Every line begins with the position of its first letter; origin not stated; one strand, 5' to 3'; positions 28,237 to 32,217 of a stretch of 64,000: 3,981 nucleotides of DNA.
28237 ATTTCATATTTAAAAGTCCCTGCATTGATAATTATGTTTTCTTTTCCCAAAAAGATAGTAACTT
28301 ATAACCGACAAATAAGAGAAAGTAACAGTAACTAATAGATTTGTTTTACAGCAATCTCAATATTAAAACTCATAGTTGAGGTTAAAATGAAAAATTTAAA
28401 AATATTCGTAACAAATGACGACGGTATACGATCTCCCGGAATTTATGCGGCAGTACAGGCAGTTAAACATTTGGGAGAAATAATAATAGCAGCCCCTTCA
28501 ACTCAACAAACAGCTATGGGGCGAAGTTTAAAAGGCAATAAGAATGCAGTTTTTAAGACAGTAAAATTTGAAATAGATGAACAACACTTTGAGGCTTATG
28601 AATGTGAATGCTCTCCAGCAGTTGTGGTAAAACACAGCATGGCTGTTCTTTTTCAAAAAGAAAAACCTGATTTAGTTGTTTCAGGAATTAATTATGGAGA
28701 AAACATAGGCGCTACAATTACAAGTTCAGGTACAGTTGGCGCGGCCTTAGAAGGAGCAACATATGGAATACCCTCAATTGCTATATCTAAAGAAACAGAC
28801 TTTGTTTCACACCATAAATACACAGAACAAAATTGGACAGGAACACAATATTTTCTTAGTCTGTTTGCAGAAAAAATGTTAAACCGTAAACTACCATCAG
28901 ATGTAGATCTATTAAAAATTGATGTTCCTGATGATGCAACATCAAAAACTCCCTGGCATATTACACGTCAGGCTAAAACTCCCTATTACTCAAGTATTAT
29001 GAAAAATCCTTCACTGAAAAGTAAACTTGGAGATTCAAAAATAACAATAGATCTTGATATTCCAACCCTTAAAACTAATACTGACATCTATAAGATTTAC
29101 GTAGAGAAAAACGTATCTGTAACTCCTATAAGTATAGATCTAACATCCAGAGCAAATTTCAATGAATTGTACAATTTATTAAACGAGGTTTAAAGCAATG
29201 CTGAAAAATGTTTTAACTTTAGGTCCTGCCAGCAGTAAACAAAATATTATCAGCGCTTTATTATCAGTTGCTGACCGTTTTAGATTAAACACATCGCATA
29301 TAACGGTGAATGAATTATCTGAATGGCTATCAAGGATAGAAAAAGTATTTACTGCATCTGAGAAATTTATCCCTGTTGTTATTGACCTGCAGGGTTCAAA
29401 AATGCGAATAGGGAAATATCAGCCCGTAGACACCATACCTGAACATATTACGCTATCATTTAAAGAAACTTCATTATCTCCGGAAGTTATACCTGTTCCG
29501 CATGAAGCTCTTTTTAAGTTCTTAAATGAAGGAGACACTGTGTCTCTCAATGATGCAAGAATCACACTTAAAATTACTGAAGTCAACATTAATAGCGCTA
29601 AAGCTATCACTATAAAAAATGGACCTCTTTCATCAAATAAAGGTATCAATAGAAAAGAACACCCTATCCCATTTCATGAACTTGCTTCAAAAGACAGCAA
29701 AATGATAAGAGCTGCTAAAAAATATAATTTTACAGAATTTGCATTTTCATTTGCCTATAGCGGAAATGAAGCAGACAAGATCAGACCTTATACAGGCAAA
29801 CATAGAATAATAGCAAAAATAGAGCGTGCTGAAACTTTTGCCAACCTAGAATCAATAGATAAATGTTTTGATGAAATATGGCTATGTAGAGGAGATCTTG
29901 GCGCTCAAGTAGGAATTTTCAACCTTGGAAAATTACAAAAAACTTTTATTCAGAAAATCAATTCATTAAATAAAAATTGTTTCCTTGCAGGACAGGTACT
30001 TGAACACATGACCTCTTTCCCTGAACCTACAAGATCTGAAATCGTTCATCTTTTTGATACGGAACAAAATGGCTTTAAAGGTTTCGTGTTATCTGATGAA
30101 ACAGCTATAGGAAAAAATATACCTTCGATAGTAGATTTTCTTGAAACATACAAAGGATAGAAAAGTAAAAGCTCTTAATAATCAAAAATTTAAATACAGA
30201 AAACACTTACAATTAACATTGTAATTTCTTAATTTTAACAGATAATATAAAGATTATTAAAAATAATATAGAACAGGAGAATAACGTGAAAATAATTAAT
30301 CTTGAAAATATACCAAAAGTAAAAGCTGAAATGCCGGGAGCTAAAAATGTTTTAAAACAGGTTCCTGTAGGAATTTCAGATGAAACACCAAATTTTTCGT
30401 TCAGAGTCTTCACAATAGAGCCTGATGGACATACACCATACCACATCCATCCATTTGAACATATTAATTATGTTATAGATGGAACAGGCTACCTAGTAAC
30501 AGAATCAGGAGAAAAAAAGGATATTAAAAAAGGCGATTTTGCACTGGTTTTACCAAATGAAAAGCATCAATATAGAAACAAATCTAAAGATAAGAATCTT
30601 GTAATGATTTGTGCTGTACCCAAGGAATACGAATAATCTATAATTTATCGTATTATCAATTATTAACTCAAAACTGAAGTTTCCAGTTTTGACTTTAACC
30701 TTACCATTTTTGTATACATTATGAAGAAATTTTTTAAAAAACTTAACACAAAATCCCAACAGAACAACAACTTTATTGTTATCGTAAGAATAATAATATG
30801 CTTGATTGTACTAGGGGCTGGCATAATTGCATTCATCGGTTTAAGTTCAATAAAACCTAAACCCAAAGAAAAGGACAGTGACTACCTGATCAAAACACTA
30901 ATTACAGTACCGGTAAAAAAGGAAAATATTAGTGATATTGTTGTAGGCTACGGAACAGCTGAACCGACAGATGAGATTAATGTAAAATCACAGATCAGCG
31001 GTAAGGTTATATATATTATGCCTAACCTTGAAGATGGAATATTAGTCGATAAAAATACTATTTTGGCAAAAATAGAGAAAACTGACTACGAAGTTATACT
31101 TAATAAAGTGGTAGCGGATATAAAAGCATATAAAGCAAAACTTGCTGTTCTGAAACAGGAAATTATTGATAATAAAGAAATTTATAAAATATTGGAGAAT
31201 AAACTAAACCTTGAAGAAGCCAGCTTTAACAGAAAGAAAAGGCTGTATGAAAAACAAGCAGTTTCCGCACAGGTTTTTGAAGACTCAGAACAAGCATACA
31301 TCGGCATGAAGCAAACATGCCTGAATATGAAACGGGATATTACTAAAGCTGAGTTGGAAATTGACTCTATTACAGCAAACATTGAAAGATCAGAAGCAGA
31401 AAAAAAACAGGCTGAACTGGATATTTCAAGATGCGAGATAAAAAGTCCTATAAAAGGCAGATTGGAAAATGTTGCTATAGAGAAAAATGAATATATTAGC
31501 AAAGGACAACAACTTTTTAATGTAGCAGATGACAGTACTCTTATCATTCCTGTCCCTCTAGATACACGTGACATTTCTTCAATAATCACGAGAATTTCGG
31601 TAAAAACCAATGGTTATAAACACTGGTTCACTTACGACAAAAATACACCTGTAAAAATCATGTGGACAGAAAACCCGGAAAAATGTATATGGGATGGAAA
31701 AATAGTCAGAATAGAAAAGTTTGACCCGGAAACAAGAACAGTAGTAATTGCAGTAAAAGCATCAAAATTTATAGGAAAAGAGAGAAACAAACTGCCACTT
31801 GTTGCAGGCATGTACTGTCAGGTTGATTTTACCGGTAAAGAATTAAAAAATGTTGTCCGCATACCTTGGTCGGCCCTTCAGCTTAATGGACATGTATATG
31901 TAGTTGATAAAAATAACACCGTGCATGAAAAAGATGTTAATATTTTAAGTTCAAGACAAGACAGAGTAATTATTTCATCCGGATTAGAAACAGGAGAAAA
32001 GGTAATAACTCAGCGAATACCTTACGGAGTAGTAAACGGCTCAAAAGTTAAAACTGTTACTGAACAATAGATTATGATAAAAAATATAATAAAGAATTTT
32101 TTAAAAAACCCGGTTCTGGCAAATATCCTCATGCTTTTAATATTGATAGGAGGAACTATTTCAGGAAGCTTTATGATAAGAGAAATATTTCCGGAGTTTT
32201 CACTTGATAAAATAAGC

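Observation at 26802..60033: Split IS1634-like transposase gene marks a ~31-kb inversion bounded by inverted copies of a 2.4-kb IS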

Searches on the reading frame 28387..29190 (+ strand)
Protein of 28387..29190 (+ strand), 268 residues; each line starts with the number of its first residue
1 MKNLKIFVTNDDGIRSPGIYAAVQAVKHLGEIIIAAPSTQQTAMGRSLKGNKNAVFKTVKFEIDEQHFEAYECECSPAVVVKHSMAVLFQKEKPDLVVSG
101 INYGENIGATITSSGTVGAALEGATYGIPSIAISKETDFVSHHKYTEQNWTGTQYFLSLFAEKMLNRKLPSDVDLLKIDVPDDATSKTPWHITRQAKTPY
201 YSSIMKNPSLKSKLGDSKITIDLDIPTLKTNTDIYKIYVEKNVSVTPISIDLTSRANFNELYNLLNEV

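Call 21: search_protein_families(library=pfam, proteins=[window:28387-29190:+])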
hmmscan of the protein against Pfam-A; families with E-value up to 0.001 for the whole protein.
window:28387-29190:+ (268 aa): 1 family
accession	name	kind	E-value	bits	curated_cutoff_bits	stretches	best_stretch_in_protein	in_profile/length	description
PF01975.23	SurE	-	1.2e-46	159.3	22.1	1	6-200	1-187/189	Survival protein SurE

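Call 23: find_homologous_proteins(query=window:28387-29190:+, max_evalue=1e-30)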
Query window:28387-29190:+ (268 aa): 6887 proteins with E <= 1e-30 among 8000 candidates; the best 120 are listed.
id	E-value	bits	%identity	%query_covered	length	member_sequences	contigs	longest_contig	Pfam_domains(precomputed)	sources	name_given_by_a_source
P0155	1.4e-173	593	100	100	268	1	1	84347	PF01975.24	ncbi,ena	-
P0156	5.0e-148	509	84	100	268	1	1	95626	PF01975.24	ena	-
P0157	6.9e-119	414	69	99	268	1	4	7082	PF01975.24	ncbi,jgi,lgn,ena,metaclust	metaclust:\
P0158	9.2e-119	414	69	99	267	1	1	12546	PF01975.24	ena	-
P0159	1.8e-117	409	69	99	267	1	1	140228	PF01975.24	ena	-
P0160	2.0e-117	409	69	99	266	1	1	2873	PF01975.24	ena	-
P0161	1.6e-114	400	67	99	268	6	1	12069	PF01975.24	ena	-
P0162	2.9e-113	396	67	99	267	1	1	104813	PF01975.24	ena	-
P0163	2.3e-106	373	62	98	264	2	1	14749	PF01975.24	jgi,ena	-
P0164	4.3e-98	346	55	100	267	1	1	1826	PF01975.24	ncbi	-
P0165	7.3e-98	345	55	100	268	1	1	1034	PF01975.24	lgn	-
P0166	2.6e-96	340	58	100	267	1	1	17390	PF01975.24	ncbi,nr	ncbi:MAG: 5'/3'-nucleotidase SurE [bacterium]|nr:5'/3'-nucleotidase SurE [bacterium]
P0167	9.6e-96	338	59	100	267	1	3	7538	PF01975.24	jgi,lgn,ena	jgi:5'-nucleotidase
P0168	1.4e-95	338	57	99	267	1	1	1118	PF01975.24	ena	-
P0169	3.8e-95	336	55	100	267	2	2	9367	PF01975.24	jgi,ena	-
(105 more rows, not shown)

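Call 24: find_encoding_contigs(protein=P0156, flank=10000, max_places=3)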
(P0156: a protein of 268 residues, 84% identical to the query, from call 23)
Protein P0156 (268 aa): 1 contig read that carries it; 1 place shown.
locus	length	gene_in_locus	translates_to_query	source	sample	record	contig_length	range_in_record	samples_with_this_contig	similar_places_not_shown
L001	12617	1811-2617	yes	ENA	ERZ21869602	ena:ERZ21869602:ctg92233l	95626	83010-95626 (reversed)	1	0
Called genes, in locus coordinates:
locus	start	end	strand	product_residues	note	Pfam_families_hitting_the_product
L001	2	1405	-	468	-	?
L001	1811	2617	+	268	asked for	PF01975:SurE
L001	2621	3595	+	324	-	PF00224:PK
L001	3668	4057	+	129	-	PF02311:AraC_binding, PF07883:Cupin_2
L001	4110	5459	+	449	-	PF25917:BSH_RND, PF25967:RND-MFP_C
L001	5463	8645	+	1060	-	PF00873:ACR_tran, PF02355:SecD_SecF_C (faint)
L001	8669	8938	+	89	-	PF13122:DUF3977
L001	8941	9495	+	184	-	PF12464:Mac, PF00132:Hexapep, PF14602:Hexapep_2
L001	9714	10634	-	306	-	PF00586:AIRS, PF02769:AIRS_C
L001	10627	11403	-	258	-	PF00731:AIRC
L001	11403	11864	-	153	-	PF00583:Acetyltransf_1, PF13508:Acetyltransf_7 (weak)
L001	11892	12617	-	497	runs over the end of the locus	PF14691:Fer4_20, PF01262:AlaDh_PNT_C (faint), PF00070:Pyr_redox (faint), PF07992:Pyr_redox_2, PF12831:FAD_oxidored (faint), PF13450:NAD_binding_8, PF13738:Pyr_redox_3 (faint)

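Call 25: find_encoding_contigs(protein=P0159, flank=10000, max_places=3)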
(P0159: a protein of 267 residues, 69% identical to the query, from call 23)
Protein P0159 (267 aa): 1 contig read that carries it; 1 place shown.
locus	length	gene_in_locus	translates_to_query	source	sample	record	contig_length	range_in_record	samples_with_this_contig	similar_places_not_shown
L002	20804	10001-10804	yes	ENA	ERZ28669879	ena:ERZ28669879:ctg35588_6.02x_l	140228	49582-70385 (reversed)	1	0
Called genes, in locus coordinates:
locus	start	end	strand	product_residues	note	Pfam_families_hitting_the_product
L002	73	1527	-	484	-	PF07690:MFS_1, PF00854:PTR2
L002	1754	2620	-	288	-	PF00358:PTS_EIIA_1 (faint), PF00364:Biotin_lipoyl (faint), PF01551:Peptidase_M23 (faint), PF25917:BSH_RND (faint), PF25973:BSH_CzcB (faint), PF25984:BSH_YknX (faint), PF25885:HH_EMRA (faint), PF25876:HH_MFP_RND (faint)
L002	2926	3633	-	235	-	PF04452:Methyltrans_RNA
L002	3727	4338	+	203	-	PF01467:CTP_transf_like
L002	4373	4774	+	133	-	PF02410:RsfS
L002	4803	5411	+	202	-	-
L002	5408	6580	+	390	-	PF01098:FTSW_RODA_SPOVE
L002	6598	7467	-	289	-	PF00702:Hydrolase (faint), PF13344:Hydrolase_6, PF13242:Hydrolase_like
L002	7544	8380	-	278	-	PF13483:Lactamase_B_3, PF12706:Lactamase_B_2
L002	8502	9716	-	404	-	PF00328:His_Phos_2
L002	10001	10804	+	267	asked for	PF01975:SurE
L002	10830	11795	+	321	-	PF00224:PK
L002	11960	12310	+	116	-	PF02311:AraC_binding, PF07883:Cupin_2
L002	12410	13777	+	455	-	PF25917:BSH_RND, PF25973:BSH_CzcB (weak), PF25881:HH_YBHG (weak), PF25967:RND-MFP_C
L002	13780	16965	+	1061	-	PF00873:ACR_tran, PF02355:SecD_SecF_C (faint), PF03176:MMPL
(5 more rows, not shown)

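Call 26: find_encoding_contigs(protein=P0162, flank=10000, max_places=3)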
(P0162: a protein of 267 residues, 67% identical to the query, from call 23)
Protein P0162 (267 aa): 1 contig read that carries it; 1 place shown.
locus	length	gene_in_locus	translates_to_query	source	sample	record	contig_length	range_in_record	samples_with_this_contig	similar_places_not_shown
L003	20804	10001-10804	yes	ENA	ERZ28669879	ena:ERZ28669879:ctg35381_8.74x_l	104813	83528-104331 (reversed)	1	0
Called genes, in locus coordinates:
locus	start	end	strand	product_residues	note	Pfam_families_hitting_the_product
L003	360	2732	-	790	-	PF00690:Cation_ATPase_N, PF00122:E1-E2_ATPase, PF00702:Hydrolase, PF13246:Cation_ATPase, PF00689:Cation_ATPase_C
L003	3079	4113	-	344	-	PF14907:NTP_transf_5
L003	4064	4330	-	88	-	-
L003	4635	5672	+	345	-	PF01370:Epimerase, PF02719:Polysacc_synt_2 (weak), PF04321:RmlD_sub_bind, PF16363:GDP_Man_Dehyd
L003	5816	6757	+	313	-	PF01370:Epimerase, PF04321:RmlD_sub_bind (weak), PF16363:GDP_Man_Dehyd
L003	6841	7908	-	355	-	PF00328:His_Phos_2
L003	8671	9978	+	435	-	PF02447:GntP_permease (weak), PF03600:CitMHS (faint), PF13726:Na_H_antiport_2, PF03553:Na_H_antiporter, PF06808:DctM (weak)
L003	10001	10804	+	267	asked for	PF01975:SurE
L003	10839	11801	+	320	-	PF00224:PK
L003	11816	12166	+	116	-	PF02311:AraC_binding, PF07883:Cupin_2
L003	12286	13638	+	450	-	PF25917:BSH_RND (weak), PF25967:RND-MFP_C (weak)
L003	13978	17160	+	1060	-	PF00873:ACR_tran, PF02355:SecD_SecF_C (faint), PF03176:MMPL (weak)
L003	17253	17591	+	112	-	PF04205:FMN_bind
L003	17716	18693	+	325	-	PF01636:APH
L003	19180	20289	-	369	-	PF01764:Lipase_3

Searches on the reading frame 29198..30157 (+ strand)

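Call 21: search_protein_families(library=pfam, proteins=[window:29198-30157:+])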
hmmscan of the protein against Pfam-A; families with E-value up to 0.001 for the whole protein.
window:29198-30157:+ (320 aa): 1 family
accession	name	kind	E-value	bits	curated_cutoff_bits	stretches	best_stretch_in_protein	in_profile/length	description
PF00224.27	PK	-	1.6e-45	156.1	30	1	5-306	7-322/328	Pyruvate kinase, barrel domain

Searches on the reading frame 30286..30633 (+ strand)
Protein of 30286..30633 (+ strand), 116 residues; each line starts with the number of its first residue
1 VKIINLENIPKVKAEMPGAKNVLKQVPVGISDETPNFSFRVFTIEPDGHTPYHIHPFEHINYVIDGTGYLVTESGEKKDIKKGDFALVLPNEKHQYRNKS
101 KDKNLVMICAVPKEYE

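Call 28: search_protein_families(library=pfam, proteins=[window:30286-30633:+], max_evalue=0.00001)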
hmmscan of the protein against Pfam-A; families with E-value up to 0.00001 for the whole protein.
window:30286-30633:+ (116 aa): 2 families
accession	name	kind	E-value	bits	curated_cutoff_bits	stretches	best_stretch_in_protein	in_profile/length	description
PF07883.17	Cupin_2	-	7.9e-15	54.8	27.2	1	41-110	2-69/70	Cupin domain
PF02311.25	AraC_binding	-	4.5e-10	39.8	21.1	1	45-101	11-66/135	AraC-like ligand binding domain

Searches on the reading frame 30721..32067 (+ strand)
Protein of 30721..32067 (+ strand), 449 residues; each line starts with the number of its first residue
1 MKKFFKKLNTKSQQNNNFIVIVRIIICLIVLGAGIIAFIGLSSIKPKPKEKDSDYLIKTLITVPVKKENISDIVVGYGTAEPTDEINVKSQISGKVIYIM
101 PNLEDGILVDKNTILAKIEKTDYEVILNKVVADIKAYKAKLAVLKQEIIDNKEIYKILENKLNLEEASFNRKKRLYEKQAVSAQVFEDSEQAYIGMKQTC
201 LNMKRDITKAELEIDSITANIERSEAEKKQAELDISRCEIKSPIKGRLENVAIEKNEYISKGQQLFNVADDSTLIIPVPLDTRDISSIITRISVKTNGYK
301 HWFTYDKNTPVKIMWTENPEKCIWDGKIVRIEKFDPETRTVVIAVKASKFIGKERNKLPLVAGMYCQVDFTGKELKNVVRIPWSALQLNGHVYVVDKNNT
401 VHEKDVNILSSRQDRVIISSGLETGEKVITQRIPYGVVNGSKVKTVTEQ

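Call 28: search_protein_families(library=pfam, proteins=[window:30721-32067:+], max_evalue=0.00001)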
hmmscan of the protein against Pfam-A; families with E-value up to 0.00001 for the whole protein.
window:30721-32067:+ (449 aa): 1 family
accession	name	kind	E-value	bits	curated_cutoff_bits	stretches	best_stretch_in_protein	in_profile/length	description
PF13437.12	HlyD_3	-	4.9e-09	37.3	22.2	1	240-295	2-52/106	HlyD family secretion protein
